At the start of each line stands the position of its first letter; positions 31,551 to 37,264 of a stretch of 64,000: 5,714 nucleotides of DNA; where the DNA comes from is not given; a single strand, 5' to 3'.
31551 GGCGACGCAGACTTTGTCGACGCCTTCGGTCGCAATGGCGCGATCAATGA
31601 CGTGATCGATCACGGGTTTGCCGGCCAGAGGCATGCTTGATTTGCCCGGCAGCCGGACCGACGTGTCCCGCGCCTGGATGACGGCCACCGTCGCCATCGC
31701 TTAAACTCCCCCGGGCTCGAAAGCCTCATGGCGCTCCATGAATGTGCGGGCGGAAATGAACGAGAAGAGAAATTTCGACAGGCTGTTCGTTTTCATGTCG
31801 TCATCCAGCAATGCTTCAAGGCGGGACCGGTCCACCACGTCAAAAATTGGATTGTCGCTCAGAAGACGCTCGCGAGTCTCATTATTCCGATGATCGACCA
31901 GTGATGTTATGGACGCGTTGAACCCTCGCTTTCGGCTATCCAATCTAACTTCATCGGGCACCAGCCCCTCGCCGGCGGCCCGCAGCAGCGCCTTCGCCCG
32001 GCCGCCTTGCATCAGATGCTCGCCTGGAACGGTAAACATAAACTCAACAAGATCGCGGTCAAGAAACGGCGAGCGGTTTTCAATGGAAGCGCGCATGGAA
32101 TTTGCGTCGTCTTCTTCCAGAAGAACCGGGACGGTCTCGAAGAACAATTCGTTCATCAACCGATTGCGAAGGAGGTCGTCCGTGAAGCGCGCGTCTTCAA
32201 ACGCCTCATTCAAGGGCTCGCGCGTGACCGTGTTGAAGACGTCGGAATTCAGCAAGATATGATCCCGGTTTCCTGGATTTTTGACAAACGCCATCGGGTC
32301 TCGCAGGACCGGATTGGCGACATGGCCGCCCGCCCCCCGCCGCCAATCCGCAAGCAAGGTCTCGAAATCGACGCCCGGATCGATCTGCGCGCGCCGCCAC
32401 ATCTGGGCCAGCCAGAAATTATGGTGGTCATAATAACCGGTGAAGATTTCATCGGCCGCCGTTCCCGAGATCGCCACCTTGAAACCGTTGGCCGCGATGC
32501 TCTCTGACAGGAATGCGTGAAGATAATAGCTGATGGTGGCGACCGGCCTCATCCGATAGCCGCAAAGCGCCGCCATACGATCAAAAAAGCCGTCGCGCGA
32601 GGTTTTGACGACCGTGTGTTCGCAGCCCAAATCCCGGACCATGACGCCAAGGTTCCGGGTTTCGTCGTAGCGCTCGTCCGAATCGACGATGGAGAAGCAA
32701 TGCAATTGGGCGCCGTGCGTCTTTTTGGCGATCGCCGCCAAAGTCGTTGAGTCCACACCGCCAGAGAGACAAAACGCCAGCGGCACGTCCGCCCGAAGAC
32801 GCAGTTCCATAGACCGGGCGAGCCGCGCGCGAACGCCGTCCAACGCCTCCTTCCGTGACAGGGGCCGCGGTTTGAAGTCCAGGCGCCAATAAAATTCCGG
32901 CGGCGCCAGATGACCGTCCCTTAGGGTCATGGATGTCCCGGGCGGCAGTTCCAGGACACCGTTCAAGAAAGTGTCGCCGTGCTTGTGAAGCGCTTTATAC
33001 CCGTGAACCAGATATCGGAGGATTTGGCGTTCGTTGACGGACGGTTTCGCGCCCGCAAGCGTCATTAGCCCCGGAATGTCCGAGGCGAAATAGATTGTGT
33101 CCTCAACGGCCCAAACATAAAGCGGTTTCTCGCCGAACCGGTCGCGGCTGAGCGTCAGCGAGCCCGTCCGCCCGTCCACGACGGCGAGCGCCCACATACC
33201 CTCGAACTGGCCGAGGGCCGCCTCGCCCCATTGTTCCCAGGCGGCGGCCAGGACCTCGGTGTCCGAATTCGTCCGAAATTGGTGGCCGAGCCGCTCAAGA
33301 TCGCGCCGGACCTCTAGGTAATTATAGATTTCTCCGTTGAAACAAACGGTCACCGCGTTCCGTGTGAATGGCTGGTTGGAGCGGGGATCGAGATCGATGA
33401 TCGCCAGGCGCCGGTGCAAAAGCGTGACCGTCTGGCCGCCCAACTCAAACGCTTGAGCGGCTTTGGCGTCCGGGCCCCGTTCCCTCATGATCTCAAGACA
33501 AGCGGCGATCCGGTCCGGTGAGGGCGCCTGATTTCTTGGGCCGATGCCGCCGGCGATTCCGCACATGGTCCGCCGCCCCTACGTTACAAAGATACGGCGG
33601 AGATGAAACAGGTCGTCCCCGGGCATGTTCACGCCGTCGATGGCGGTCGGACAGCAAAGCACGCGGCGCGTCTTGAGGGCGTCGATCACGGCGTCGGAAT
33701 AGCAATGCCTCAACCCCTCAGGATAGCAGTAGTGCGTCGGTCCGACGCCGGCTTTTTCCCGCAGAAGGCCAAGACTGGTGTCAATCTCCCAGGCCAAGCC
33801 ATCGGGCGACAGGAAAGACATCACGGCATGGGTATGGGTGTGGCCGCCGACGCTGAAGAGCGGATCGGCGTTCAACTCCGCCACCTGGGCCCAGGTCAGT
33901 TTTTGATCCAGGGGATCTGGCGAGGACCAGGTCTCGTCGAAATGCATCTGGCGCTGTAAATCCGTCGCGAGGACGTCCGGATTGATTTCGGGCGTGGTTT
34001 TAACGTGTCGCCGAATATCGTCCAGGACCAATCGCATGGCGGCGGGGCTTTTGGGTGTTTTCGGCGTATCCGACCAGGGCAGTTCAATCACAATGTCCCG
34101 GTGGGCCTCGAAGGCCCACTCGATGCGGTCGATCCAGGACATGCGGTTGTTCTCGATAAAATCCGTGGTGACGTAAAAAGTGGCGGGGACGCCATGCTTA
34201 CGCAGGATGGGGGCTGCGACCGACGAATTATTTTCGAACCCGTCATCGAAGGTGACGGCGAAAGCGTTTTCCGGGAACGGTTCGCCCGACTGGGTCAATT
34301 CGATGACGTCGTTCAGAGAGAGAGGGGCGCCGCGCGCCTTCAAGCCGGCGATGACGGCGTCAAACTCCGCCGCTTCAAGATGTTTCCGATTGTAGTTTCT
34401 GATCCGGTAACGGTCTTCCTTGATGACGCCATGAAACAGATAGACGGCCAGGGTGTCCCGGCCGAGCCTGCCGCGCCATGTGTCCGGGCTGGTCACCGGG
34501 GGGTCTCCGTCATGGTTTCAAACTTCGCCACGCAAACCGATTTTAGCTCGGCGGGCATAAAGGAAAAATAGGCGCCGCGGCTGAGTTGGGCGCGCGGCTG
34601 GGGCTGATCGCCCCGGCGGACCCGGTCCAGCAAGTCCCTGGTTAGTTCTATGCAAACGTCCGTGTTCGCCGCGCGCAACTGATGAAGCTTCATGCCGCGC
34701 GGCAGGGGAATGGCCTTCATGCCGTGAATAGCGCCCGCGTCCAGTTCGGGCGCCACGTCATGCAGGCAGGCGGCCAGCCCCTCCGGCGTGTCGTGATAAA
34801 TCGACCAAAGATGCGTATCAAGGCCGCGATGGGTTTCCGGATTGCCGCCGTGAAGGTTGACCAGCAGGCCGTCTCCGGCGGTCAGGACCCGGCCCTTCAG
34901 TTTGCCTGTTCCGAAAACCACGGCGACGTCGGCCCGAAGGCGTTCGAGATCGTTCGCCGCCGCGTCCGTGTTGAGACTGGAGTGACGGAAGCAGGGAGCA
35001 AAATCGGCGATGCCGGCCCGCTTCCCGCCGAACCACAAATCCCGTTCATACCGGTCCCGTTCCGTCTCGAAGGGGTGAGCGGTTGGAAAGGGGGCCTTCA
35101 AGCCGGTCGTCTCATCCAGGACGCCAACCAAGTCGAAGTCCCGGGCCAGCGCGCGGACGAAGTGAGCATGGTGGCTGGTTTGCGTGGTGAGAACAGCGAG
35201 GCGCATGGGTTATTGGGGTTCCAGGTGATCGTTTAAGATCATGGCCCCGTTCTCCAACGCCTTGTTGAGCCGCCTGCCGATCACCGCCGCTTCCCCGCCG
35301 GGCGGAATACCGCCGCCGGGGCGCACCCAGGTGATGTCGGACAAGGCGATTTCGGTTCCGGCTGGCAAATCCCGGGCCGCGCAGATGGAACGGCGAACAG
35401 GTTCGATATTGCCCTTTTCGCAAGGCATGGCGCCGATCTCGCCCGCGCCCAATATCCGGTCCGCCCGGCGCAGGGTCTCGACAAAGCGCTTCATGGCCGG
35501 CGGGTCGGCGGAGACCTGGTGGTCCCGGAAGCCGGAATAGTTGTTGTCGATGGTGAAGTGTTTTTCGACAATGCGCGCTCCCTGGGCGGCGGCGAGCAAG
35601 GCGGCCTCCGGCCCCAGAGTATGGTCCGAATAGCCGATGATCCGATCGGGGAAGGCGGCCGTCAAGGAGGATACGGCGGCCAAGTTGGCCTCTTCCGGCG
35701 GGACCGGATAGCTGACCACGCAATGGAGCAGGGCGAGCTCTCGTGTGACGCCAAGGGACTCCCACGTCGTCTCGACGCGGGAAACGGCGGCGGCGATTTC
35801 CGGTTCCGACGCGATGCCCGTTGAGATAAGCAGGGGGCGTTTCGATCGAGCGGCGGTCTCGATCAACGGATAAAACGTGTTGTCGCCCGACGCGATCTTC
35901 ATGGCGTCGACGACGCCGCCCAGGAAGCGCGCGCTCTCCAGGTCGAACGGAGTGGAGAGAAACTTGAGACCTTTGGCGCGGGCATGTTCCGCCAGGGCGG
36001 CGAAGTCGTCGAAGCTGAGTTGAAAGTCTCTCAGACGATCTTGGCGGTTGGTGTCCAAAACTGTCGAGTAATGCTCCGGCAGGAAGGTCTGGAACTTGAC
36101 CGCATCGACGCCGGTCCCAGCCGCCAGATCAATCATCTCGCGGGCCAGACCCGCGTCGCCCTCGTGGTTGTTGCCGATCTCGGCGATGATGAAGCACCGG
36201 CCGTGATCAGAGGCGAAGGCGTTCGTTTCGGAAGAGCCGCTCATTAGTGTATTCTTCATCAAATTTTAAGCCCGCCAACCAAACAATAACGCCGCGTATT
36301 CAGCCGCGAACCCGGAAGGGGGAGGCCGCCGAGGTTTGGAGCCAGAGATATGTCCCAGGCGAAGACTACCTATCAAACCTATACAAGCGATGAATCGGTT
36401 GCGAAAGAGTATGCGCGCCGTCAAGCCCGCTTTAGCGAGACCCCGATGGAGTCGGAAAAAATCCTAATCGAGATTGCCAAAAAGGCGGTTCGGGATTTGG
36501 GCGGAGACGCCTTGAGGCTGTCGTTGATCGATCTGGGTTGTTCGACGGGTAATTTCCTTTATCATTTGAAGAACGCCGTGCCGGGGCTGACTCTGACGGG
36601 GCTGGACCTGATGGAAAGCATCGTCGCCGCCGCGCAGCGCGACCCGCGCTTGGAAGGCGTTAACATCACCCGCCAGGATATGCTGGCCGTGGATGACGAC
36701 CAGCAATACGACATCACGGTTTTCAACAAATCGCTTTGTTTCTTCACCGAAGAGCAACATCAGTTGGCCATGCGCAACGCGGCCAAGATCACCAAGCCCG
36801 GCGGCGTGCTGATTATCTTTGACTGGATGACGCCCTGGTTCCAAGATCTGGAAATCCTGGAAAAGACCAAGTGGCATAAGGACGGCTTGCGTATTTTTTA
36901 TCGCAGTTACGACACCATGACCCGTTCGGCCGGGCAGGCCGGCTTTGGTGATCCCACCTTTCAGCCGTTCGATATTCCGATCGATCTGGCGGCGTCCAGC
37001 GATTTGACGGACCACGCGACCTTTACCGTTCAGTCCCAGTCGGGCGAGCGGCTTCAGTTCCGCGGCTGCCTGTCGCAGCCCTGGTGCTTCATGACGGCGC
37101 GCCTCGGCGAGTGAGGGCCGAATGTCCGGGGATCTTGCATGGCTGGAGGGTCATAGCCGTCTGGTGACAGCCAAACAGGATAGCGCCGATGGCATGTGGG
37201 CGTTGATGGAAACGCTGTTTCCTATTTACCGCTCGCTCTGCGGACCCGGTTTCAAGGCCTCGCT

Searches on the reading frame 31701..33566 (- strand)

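Call 7: search_protein_families(library=pfam, proteins=[window:31701-33566:-], max_evalue=0.001)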
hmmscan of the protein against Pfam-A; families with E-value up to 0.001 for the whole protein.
window:31701-33566:- (621 aa): 3 families
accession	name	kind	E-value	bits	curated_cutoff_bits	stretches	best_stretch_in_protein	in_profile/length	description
PF00733.27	Asn_synthase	-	1.8e-58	199.3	21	1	245-593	2-335/354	Asparagine synthase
PF13522.11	GATase_6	-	1.5e-38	132.2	27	1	44-163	9-130/130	Glutamine amidotransferase domain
PF13537.11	GATase_7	-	1.6e-37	128.7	25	1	51-167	1-121/123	Glutamine amidotransferase domain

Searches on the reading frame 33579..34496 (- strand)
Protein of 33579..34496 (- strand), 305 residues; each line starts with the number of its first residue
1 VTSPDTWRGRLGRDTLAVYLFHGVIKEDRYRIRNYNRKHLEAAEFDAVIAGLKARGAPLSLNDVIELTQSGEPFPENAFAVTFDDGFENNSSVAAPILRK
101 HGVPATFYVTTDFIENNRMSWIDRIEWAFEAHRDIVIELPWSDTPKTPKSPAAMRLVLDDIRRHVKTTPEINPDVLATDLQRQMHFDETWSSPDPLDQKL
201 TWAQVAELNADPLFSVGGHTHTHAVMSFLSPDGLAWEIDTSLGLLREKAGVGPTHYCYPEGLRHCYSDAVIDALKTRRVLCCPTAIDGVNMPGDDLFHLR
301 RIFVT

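Call 7: search_protein_families(library=pfam, proteins=[window:33579-34496:-], max_evalue=0.001)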
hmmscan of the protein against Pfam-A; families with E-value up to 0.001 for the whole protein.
window:33579-34496:- (305 aa): 1 family
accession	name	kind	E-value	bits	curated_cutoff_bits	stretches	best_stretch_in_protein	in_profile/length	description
PF01522.26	Polysacc_deac_1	-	2.2e-18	66.8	23.1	1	73-275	3-117/124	Polysaccharide deacetylase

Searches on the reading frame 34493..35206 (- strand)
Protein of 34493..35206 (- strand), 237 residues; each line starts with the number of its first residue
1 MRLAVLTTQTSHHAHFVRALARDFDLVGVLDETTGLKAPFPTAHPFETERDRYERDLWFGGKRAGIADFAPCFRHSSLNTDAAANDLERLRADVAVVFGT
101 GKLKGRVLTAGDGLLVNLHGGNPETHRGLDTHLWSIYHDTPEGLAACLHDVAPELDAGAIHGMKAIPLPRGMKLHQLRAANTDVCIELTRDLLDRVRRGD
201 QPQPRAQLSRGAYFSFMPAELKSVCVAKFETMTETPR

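Call 7: search_protein_families(library=pfam, proteins=[window:34493-35206:-], max_evalue=0.001)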
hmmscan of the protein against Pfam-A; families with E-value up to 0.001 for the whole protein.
window:34493-35206:- (237 aa): 1 family
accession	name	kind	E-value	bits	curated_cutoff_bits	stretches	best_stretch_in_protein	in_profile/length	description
PF00551.24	Formyl_trans_N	-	8.1e-05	22.9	26.1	1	73-169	61-157/181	Formyl transferase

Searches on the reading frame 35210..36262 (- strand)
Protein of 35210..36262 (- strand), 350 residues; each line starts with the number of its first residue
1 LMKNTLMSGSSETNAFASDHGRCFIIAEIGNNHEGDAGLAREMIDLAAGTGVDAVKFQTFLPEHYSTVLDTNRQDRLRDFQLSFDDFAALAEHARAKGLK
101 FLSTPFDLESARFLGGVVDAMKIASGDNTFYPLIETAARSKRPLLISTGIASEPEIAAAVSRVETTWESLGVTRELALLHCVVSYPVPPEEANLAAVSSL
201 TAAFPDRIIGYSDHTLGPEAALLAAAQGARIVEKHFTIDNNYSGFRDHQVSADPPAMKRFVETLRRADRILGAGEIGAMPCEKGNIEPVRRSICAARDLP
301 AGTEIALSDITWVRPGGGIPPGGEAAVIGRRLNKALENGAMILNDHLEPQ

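Call 7: search_protein_families(library=pfam, proteins=[window:35210-36262:-], max_evalue=0.001)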
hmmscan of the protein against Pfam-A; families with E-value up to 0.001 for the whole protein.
window:35210-36262:- (350 aa): 2 families
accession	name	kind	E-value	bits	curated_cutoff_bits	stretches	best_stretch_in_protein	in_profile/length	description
PF03102.20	NeuB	-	7.7e-63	212.6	22.1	1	43-274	1-239/241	NeuB family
PF08666.17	SAF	-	2e-09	38.3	21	1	291-348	2-63/63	SAF domain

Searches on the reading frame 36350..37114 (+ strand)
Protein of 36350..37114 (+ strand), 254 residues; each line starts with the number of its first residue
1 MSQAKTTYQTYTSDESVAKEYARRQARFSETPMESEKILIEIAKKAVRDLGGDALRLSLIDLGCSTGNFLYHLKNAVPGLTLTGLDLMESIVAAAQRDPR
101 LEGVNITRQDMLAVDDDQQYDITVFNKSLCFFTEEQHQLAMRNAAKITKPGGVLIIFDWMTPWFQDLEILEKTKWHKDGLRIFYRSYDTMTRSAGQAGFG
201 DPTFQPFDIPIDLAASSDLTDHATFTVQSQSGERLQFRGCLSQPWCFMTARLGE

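Call 7: search_protein_families(library=pfam, proteins=[window:36350-37114:+], max_evalue=0.001)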
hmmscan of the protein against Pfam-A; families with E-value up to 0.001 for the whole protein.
window:36350-37114:+ (254 aa): 9 families
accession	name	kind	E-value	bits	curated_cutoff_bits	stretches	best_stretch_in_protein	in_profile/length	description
PF08242.18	Methyltransf_12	-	3.7e-13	50.5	30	1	60-154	1-98/98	Methyltransferase domain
PF13649.12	Methyltransf_25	-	4.3e-13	50.2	27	1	60-152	2-97/97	Methyltransferase domain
PF08241.18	Methyltransf_11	-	2.3e-11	44.6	21.2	1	61-156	2-95/95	Methyltransferase domain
PF13847.12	Methyltransf_31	-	1.3e-09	38.3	27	1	58-158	6-111/145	Methyltransferase domain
PF13489.12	Methyltransf_23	-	2.1e-09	37.7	27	1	44-199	24-159/164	Methyltransferase domain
PF05401.17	NodS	-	6.9e-05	23.2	24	1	57-155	45-143/201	Nodulation protein S (NodS)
PF00891.24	Methyltransf_2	-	0.00021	21.1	22.3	1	23-161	34-169/210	O-methyltransferase domain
PF03848.20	TehB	-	0.00042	20.2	20.4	1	59-161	34-137/193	Tellurite resistance protein TehB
PF05175.20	MTS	-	0.00086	19.4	23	0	58-156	34-138/170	Methyltransferase small domain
